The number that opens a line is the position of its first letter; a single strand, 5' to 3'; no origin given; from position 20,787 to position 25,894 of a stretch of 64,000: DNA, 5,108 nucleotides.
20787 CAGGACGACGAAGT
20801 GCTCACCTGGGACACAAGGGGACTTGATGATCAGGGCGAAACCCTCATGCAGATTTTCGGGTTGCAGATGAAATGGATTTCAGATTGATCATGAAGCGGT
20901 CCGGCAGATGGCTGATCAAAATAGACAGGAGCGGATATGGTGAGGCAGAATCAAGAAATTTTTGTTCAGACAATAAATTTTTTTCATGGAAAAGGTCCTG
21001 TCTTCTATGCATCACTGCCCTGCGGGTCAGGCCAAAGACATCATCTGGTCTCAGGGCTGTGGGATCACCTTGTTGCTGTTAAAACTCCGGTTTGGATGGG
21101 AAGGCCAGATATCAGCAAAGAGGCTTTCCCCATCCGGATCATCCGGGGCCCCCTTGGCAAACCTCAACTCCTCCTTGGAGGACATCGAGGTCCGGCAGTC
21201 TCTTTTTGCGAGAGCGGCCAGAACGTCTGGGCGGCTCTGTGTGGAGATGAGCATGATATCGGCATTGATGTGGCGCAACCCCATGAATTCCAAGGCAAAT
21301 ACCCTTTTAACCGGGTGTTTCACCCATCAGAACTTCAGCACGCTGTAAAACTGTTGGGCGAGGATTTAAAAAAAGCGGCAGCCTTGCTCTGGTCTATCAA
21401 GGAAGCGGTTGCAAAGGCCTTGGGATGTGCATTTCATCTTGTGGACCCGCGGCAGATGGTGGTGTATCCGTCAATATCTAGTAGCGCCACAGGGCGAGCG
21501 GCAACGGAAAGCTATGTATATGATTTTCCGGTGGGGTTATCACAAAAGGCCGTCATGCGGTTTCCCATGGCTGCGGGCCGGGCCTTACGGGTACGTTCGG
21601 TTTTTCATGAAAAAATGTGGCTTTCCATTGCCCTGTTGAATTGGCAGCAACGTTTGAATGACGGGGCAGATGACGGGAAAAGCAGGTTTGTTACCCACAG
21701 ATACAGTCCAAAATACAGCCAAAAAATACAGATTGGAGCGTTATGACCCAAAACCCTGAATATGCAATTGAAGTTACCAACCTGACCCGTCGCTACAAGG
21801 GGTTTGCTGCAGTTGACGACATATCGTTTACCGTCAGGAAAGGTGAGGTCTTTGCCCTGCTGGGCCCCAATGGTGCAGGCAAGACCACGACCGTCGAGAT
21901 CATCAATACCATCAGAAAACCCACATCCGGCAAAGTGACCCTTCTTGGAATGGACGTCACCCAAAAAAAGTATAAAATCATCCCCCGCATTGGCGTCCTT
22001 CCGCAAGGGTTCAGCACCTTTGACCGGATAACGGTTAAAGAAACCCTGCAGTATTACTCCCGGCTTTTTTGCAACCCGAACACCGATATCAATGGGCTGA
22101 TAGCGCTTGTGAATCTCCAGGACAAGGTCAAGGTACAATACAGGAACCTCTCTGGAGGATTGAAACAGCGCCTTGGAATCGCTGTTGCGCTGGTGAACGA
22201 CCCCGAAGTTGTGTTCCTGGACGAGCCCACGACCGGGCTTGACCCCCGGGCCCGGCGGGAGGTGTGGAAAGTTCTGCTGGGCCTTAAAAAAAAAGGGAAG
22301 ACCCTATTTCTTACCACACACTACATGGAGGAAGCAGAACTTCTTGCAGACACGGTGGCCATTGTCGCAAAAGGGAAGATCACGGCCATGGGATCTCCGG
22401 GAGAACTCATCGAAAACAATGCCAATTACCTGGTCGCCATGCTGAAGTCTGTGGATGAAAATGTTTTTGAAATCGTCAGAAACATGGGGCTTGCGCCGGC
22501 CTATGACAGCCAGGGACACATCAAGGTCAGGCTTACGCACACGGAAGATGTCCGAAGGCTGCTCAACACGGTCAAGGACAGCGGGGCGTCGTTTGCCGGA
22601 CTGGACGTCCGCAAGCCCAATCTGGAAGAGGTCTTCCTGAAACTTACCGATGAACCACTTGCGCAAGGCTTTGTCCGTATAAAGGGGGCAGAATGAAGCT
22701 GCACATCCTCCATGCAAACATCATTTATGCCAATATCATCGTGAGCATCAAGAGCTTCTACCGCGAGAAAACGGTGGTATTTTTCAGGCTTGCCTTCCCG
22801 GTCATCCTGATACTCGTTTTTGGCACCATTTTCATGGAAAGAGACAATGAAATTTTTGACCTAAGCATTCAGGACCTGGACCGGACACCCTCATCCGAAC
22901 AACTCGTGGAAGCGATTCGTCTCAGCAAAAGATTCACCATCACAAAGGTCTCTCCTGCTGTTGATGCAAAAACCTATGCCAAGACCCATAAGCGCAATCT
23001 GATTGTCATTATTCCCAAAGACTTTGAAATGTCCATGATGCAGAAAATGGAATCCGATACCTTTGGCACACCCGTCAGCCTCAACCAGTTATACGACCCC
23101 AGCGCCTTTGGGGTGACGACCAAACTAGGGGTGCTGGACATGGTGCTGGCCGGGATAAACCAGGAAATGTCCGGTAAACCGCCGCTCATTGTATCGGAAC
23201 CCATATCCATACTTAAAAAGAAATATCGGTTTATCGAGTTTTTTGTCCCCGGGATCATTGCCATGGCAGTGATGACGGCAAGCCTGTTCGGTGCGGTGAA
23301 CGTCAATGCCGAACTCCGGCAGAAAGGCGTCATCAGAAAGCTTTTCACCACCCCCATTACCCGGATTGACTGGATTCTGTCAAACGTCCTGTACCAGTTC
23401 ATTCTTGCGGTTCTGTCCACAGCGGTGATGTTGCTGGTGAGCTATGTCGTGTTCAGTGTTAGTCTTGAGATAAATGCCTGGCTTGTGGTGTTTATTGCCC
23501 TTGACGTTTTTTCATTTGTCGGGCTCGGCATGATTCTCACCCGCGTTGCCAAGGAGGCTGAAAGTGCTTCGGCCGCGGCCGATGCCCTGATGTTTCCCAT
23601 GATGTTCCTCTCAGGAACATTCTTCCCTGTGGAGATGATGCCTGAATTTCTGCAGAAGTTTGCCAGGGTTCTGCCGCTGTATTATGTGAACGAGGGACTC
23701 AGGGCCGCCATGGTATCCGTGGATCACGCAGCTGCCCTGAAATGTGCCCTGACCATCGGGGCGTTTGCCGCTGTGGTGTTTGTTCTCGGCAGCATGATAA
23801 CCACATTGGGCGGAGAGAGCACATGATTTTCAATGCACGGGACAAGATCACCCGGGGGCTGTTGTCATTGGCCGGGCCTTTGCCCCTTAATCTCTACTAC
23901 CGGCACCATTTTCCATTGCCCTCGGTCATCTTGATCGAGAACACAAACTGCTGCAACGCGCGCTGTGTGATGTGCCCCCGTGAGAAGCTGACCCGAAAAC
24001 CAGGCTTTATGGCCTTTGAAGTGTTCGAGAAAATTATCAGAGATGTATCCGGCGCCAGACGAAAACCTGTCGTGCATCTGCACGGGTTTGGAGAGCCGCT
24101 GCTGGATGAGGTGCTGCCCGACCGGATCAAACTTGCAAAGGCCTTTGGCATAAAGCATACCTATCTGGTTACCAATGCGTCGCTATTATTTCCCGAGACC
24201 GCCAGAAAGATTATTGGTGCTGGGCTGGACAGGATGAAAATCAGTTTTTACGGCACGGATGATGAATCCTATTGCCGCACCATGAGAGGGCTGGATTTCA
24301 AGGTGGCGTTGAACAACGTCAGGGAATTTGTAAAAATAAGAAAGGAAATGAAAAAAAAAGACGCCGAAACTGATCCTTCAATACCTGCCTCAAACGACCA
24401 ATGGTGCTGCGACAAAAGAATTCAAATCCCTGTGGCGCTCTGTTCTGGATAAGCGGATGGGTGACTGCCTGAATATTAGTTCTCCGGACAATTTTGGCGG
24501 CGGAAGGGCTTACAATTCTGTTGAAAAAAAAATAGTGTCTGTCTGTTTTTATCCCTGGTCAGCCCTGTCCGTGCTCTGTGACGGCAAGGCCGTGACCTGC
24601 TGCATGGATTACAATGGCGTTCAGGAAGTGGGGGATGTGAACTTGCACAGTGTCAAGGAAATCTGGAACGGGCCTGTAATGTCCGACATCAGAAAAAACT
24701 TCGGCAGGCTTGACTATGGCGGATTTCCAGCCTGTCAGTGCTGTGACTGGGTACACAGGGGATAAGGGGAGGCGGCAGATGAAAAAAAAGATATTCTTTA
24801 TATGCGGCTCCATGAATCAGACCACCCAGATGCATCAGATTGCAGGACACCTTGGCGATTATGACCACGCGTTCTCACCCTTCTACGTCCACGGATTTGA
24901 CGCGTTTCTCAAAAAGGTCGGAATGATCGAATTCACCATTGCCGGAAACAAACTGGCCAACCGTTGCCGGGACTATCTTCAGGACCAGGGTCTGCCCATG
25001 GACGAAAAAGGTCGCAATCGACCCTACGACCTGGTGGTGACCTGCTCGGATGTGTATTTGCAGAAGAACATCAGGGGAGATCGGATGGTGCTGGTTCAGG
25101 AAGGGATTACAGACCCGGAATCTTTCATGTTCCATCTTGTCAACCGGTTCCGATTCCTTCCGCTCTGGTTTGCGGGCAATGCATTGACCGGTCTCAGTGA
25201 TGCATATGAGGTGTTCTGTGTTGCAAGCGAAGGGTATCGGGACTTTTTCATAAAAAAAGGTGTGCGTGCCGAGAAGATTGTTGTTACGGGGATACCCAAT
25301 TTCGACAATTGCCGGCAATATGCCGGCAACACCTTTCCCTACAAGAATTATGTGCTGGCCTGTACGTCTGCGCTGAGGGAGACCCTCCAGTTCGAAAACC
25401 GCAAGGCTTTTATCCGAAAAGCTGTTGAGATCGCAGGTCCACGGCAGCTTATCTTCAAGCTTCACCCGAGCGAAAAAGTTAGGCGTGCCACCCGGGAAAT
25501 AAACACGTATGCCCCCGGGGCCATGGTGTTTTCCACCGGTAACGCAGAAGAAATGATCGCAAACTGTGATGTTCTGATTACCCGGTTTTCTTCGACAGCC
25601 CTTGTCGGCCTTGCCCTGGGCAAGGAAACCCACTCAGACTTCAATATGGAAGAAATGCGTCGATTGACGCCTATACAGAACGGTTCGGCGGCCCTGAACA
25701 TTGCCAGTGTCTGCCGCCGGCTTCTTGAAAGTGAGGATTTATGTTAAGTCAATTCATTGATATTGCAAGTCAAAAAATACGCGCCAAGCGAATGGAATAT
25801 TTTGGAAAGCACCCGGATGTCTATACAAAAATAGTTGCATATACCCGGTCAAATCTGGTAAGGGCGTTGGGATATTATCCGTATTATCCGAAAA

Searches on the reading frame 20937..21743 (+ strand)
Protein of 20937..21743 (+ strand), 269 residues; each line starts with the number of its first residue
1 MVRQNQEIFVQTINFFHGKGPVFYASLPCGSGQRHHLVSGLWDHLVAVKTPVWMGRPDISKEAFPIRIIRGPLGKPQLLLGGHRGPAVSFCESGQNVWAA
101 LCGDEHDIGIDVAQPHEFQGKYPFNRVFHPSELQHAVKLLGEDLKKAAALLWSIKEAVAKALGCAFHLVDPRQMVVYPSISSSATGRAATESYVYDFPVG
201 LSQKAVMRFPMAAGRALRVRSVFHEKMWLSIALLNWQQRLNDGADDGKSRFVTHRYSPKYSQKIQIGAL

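Call 8: search_protein_families(library=pfam, proteins=[window:20937-21743:+], max_evalue=0.001)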
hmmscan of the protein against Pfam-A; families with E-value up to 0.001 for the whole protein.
window:20937-21743:+ (269 aa): 1 family
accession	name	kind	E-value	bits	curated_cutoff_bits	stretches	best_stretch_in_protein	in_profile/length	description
PF01648.25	ACPS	-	1.1e-11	45.2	25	1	108-185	2-85/111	4'-phosphopantetheinyl transferase superfamily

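Call 25: search_protein_families(library=ncbifam, proteins=[window:20937-21743:+], max_evalue=0.01)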
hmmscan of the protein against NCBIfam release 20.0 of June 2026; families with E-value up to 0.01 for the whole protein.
window:20937-21743:+ (269 aa): 1 family
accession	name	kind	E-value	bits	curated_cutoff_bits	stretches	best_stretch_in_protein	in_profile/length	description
TIGR00556.1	pantethn_trn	domain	2e-06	27.9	45.35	1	107-168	4-70/128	phosphopantetheine--protein transferase domain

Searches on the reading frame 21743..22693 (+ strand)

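Call 8: search_protein_families(library=pfam, proteins=[window:21743-22693:+], max_evalue=0.001)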
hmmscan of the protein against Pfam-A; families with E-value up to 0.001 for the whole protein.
window:21743-22693:+ (317 aa): 3 families
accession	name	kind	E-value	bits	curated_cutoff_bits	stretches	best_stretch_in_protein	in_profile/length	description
PF00005.33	ABC_tran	-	4.6e-31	108.7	25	1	25-164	2-137/137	ABC transporter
PF13304.12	AAA_21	-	5.5e-15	56.7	27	1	125-193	227-298/304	AAA domain, putative AbiEii toxin, Type IV TA system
PF13175.12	AAA_15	-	0.0007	19.7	32.1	0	36-61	25-50/374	AAA ATPase domain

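Call 25: search_protein_families(library=ncbifam, proteins=[window:21743-22693:+], max_evalue=0.01)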
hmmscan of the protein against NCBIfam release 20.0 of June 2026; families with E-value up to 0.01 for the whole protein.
window:21743-22693:+ (317 aa): 196 families (the best 25 are shown)
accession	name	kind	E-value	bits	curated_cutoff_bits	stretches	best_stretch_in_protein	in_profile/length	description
TIGR01188.1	drrA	subfamily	1.6e-75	254.2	312.45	1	17-302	2-301/302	daunorubicin resistance ABC transporter, ATP-binding protein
NF010059.0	PRK13536.1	equivalog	5.4e-62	209.5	549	1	5-304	40-338/342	nodulation factor ABC transporter ATP-binding protein NodI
NF010060.0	PRK13537.1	equivalog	9.4e-62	208.7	521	1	8-303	15-309/314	nodulation factor ABC transporter ATP-binding protein NodI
NF033858.1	ABC2_perm_RbbA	equivalog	4.7e-59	200.2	1050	1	4-227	262-489/909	ribosome-associated ATPase/putative transporter RbbA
TIGR01288.1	nodI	equivalog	1.2e-57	195.2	424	1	7-303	3-298/303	nodulation factor ABC transporter ATP-binding protein NodI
TIGR03522.1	GldA_ABC_ATP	equivalog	7.8e-57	193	402.6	1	8-302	2-301/301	gliding motility-associated ABC transporter ATP-binding subunit GldA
TIGR03740.1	galliderm_ABC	subfamily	5.2e-48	163.6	309.75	1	10-214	2-203/223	lantibiotic protection ABC transporter ATP-binding subunit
TIGR03864.1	PQQ_ABC_ATP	hypoth_equivalog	8.9e-47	159.5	302.25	1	8-227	1-224/236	ABC transporter, ATP-binding subunit, PQQ-dependent alcohol dehydrogenase system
TIGR00968.1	3a0106s01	subfamily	2.1e-41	142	342.75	1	9-232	1-228/237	sulfate ABC transporter ATP-binding protein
TIGR04406.1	LPS_export_lptB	equivalog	7.2e-41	140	240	1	9-227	2-227/239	LPS export ABC transporter ATP-binding protein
TIGR01257.1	rim_protein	equivalog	1.2e-40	138.4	4012.85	1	19-221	941-1146/2272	rim ABC transporter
NF006987.0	PRK09452.1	equivalog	2.1e-40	138.6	482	1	6-244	15-256/378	spermidine/putrescine ABC transporter ATP-binding protein PotA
NF040840.2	tungstate_WtpC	equivalog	3.7e-40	138.3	440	1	9-263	2-258/347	tungstate ABC transporter ATP-binding protein WtpC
TIGR03265.1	PhnT2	equivalog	8.9e-40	137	457.7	1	8-233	4-233/353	putative 2-aminoethylphosphonate ABC transporter ATP-binding protein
TIGR01186.1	proV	subfamily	1e-39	136.7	326.6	1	22-235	7-231/363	betaine/proline/choline family ABC transporter ATP-binding protein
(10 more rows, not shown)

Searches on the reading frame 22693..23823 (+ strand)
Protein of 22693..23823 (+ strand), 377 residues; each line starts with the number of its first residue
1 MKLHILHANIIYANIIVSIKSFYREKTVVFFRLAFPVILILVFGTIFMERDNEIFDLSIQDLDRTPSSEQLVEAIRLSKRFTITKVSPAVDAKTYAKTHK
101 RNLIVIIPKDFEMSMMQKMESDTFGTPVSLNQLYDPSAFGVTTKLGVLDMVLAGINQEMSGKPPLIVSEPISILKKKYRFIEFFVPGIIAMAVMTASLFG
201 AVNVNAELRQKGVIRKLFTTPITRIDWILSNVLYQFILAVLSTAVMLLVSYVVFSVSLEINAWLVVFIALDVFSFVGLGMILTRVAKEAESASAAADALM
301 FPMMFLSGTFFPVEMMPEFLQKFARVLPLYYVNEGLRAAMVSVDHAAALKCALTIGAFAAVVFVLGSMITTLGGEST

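Call 8: search_protein_families(library=pfam, proteins=[window:22693-23823:+], max_evalue=0.001)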
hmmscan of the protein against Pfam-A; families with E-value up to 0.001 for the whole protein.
window:22693-23823:+ (377 aa): 2 families
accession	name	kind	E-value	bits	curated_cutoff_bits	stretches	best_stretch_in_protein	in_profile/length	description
PF12698.13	ABC2_membrane_3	-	3.1e-30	105.9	31.6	1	27-366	2-345/347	ABC-2 family transporter protein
PF01061.29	ABC2_membrane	-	6.3e-27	94.9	26.9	1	183-340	51-210/211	ABC-2 type transporter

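Call 25: search_protein_families(library=ncbifam, proteins=[window:22693-23823:+], max_evalue=0.01)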
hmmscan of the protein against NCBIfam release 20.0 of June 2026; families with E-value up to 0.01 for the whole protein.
window:22693-23823:+ (377 aa): 9 families
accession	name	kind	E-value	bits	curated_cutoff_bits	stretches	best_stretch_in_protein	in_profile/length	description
TIGR01247.1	drrB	subfamily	9e-23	81.2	223.05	1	180-368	46-233/236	daunorubicin resistance ABC transporter membrane protein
NF038293.1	permease_SagH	equivalog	1.5e-17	63.5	450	1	175-369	171-365/370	SagH family ABC transporter permease subunit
NF033858.1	ABC2_perm_RbbA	equivalog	5.1e-16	57.8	1050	1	16-366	547-900/909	ribosome-associated ATPase/putative transporter RbbA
NF011648.0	PRK15066.1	subfamily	8.7e-15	55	225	1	177-368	56-247/257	ABC transporter permease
TIGR00025.1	Mtu_efflux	paralog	3e-13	49.9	146.9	1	183-363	40-224/238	ABC transporter efflux protein, DrrB family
TIGR01291.1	nodJ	subfamily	1.7e-12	47.5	206.65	1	180-364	56-241/253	ABC-2 type transporter, NodJ family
TIGR03062.1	pip_yhgE_Cterm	subfamily_domain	5.3e-11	42.5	102.2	1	166-369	3-202/208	YhgE/Pip family protein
TIGR03861.1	phenyl_ABC_PedC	subfamily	1.9e-09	37.6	241.35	1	181-365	59-246/253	alcohol ABC transporter, permease protein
TIGR01248.1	drrC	subfamily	1.2e-06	28.7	165.65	1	194-334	2-143/152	daunorubicin resistance protein C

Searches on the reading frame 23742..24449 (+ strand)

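Call 8: search_protein_families(library=pfam, proteins=[window:23742-24449:+], max_evalue=0.001)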
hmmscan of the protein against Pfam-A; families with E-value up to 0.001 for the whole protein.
window:23742-24449:+ (236 aa): 1 family
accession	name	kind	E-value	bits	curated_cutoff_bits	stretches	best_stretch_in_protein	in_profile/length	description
PF04055.27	Radical_SAM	-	1.3e-16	61.6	29.5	1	68-198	4-138/166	Radical SAM superfamily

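Call 25: search_protein_families(library=ncbifam, proteins=[window:23742-24449:+], max_evalue=0.01)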
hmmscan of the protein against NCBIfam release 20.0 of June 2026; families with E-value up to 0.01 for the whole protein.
window:23742-24449:+ (236 aa): 31 families (the best 25 are shown)
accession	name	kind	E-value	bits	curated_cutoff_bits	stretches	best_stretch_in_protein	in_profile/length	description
TIGR04317.1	W_rSAM_matur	equivalog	1e-24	87.4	380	1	63-206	6-146/349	tungsten cofactor oxidoreductase radical SAM maturase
TIGR04311.1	rSAM_Geo_metal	subfamily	5.2e-14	52.1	400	1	60-185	2-128/423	radical SAM/SPASM family putative metalloenzyme maturase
TIGR02668.1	moaA_archaeal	equivalog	3.9e-12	45.8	325.25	1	65-196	14-143/303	GTP 3',8-cyclase MoaA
NF001199.0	PRK00164.2-1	equivalog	2e-11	43.6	231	1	65-195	16-144/308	GTP 3',8-cyclase MoaA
TIGR04054.1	rSAM_NirJ1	equivalog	1.5e-09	37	650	1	62-201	37-174/387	putative heme d1 biosynthesis radical SAM protein NirJ1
TIGR04545.1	rSAM_ahbD_hemeb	equivalog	3.6e-09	36.5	500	1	63-183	2-122/339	heme b synthase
NF045702.1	rSAM_GDGT_ether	equivalog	3.7e-09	35.7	450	1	63-195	88-225/486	tetraether lipid synthase Tes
NF045646.2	rSAM_Se_TrsS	equivalog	4e-09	35.5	490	1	61-186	86-211/441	radical SAM (seleno)protein TrsS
TIGR04347.1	pseudo_SAM_Halo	equivalog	2.7e-08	33.5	525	1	62-177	39-152/390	TIGR04347 family pseudo-SAM/SPASM protein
TIGR04546.1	rSAM_ahbC_deAc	equivalog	2.7e-08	33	650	1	62-194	40-170/390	12,18-didecarboxysiroheme deacetylase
TIGR02666.1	moaA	equivalog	2.8e-08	33.1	284.05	1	68-194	17-148/336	GTP 3',8-cyclase MoaA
NF038332.1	rSAM_rare_HxsC4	exception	7.1e-08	32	500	1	65-182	18-138/335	radical SAM protein HxsC4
TIGR04055.1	rSAM_NirJ2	equivalog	8.6e-08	32.1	500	1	65-176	4-112/326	putative heme d1 biosynthesis radical SAM protein NirJ2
TIGR02109.1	PQQ_syn_pqqE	equivalog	4.5e-07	29.1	381.35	1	57-176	3-120/358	pyrroloquinoline quinone biosynthesis protein PqqE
TIGR04053.2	TIGR04053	equivalog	7.5e-07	28.7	395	1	60-199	7-148/366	TIGR04053 family radical SAM/SPASM domain-containing protein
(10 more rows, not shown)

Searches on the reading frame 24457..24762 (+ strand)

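Call 25: search_protein_families(library=ncbifam, proteins=[window:24457-24762:+], max_evalue=0.01)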
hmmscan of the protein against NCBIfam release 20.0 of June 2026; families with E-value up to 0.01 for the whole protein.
window:24457-24762:+ (102 aa): 3 families
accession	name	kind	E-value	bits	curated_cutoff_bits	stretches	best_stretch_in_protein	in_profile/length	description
NF033640.1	N_Twi_rSAM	subfamily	4.8e-10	39.1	170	1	28-96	3-69/398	twitch domain-containing radical SAM protein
TIGR04250.1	SCM_rSAM_ScmE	equivalog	0.00026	20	400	1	24-99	247-320/358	SynChlorMet cassette radical SAM/SPASM protein ScmE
TIGR04311.1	rSAM_Geo_metal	subfamily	0.00063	18.9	400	1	22-98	321-388/423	radical SAM/SPASM family putative metalloenzyme maturase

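Call 26: search_protein_families(library=pfam, proteins=[window:24457-24762:+], max_evalue=1)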
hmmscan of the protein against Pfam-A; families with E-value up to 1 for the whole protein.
window:24457-24762:+ (102 aa): 1 family
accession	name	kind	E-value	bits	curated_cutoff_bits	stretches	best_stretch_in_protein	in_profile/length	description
PF13186.11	SPASM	-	1.5e-12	48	21.5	1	30-97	1-67/67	Iron-sulfur cluster-binding domain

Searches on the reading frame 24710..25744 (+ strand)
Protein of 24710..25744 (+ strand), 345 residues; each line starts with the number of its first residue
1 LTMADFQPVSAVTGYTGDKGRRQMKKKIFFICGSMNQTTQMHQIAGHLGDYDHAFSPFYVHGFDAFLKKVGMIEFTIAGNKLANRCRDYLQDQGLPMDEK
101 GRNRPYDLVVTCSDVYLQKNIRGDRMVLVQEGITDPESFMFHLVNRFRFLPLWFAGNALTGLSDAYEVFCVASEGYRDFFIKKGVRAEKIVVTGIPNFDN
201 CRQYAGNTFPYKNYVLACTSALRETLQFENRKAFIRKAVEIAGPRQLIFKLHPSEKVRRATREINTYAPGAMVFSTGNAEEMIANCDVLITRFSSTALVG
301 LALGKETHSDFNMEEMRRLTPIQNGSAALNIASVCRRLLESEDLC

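Call 8: search_protein_families(library=pfam, proteins=[window:24710-25744:+], max_evalue=0.001)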
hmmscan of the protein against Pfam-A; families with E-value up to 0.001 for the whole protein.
window:24710-25744:+ (345 aa): 0 families

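Call 25: search_protein_families(library=ncbifam, proteins=[window:24710-25744:+], max_evalue=0.01)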
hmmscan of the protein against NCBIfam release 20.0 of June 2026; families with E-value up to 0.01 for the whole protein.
window:24710-25744:+ (345 aa): 2 families
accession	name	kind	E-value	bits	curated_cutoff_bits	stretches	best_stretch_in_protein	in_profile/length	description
TIGR04396.2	surf_polysacc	subfamily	3.1e-09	36.5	125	1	244-315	223-295/427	surface carbohydrate biosynthesis protein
NF046086.1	BFO_1060_trans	domain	1.1e-08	34.7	200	1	227-308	203-287/365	BFO_1060 family glycosyltransferase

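Call 26: search_protein_families(library=pfam, proteins=[window:24710-25744:+], max_evalue=1)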
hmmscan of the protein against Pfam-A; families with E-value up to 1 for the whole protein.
window:24710-25744:+ (345 aa): 3 families
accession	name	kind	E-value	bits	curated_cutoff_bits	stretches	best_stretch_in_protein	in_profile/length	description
PF02350.25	Epimerase_2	-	0.0066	15.8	30.6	1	168-283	125-254/347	UDP-N-acetylglucosamine 2-epimerase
PF04464.20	Glyphos_transf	-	0.046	13.1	22.1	1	246-296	230-278/367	CDP-Glycerol:Poly(glycerophosphate) glycerophosphotransferase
PF06925.17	MGDG_synth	-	0.24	11.9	25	1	169-196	141-168/169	Monogalactosyldiacylglycerol (MGDG) synthase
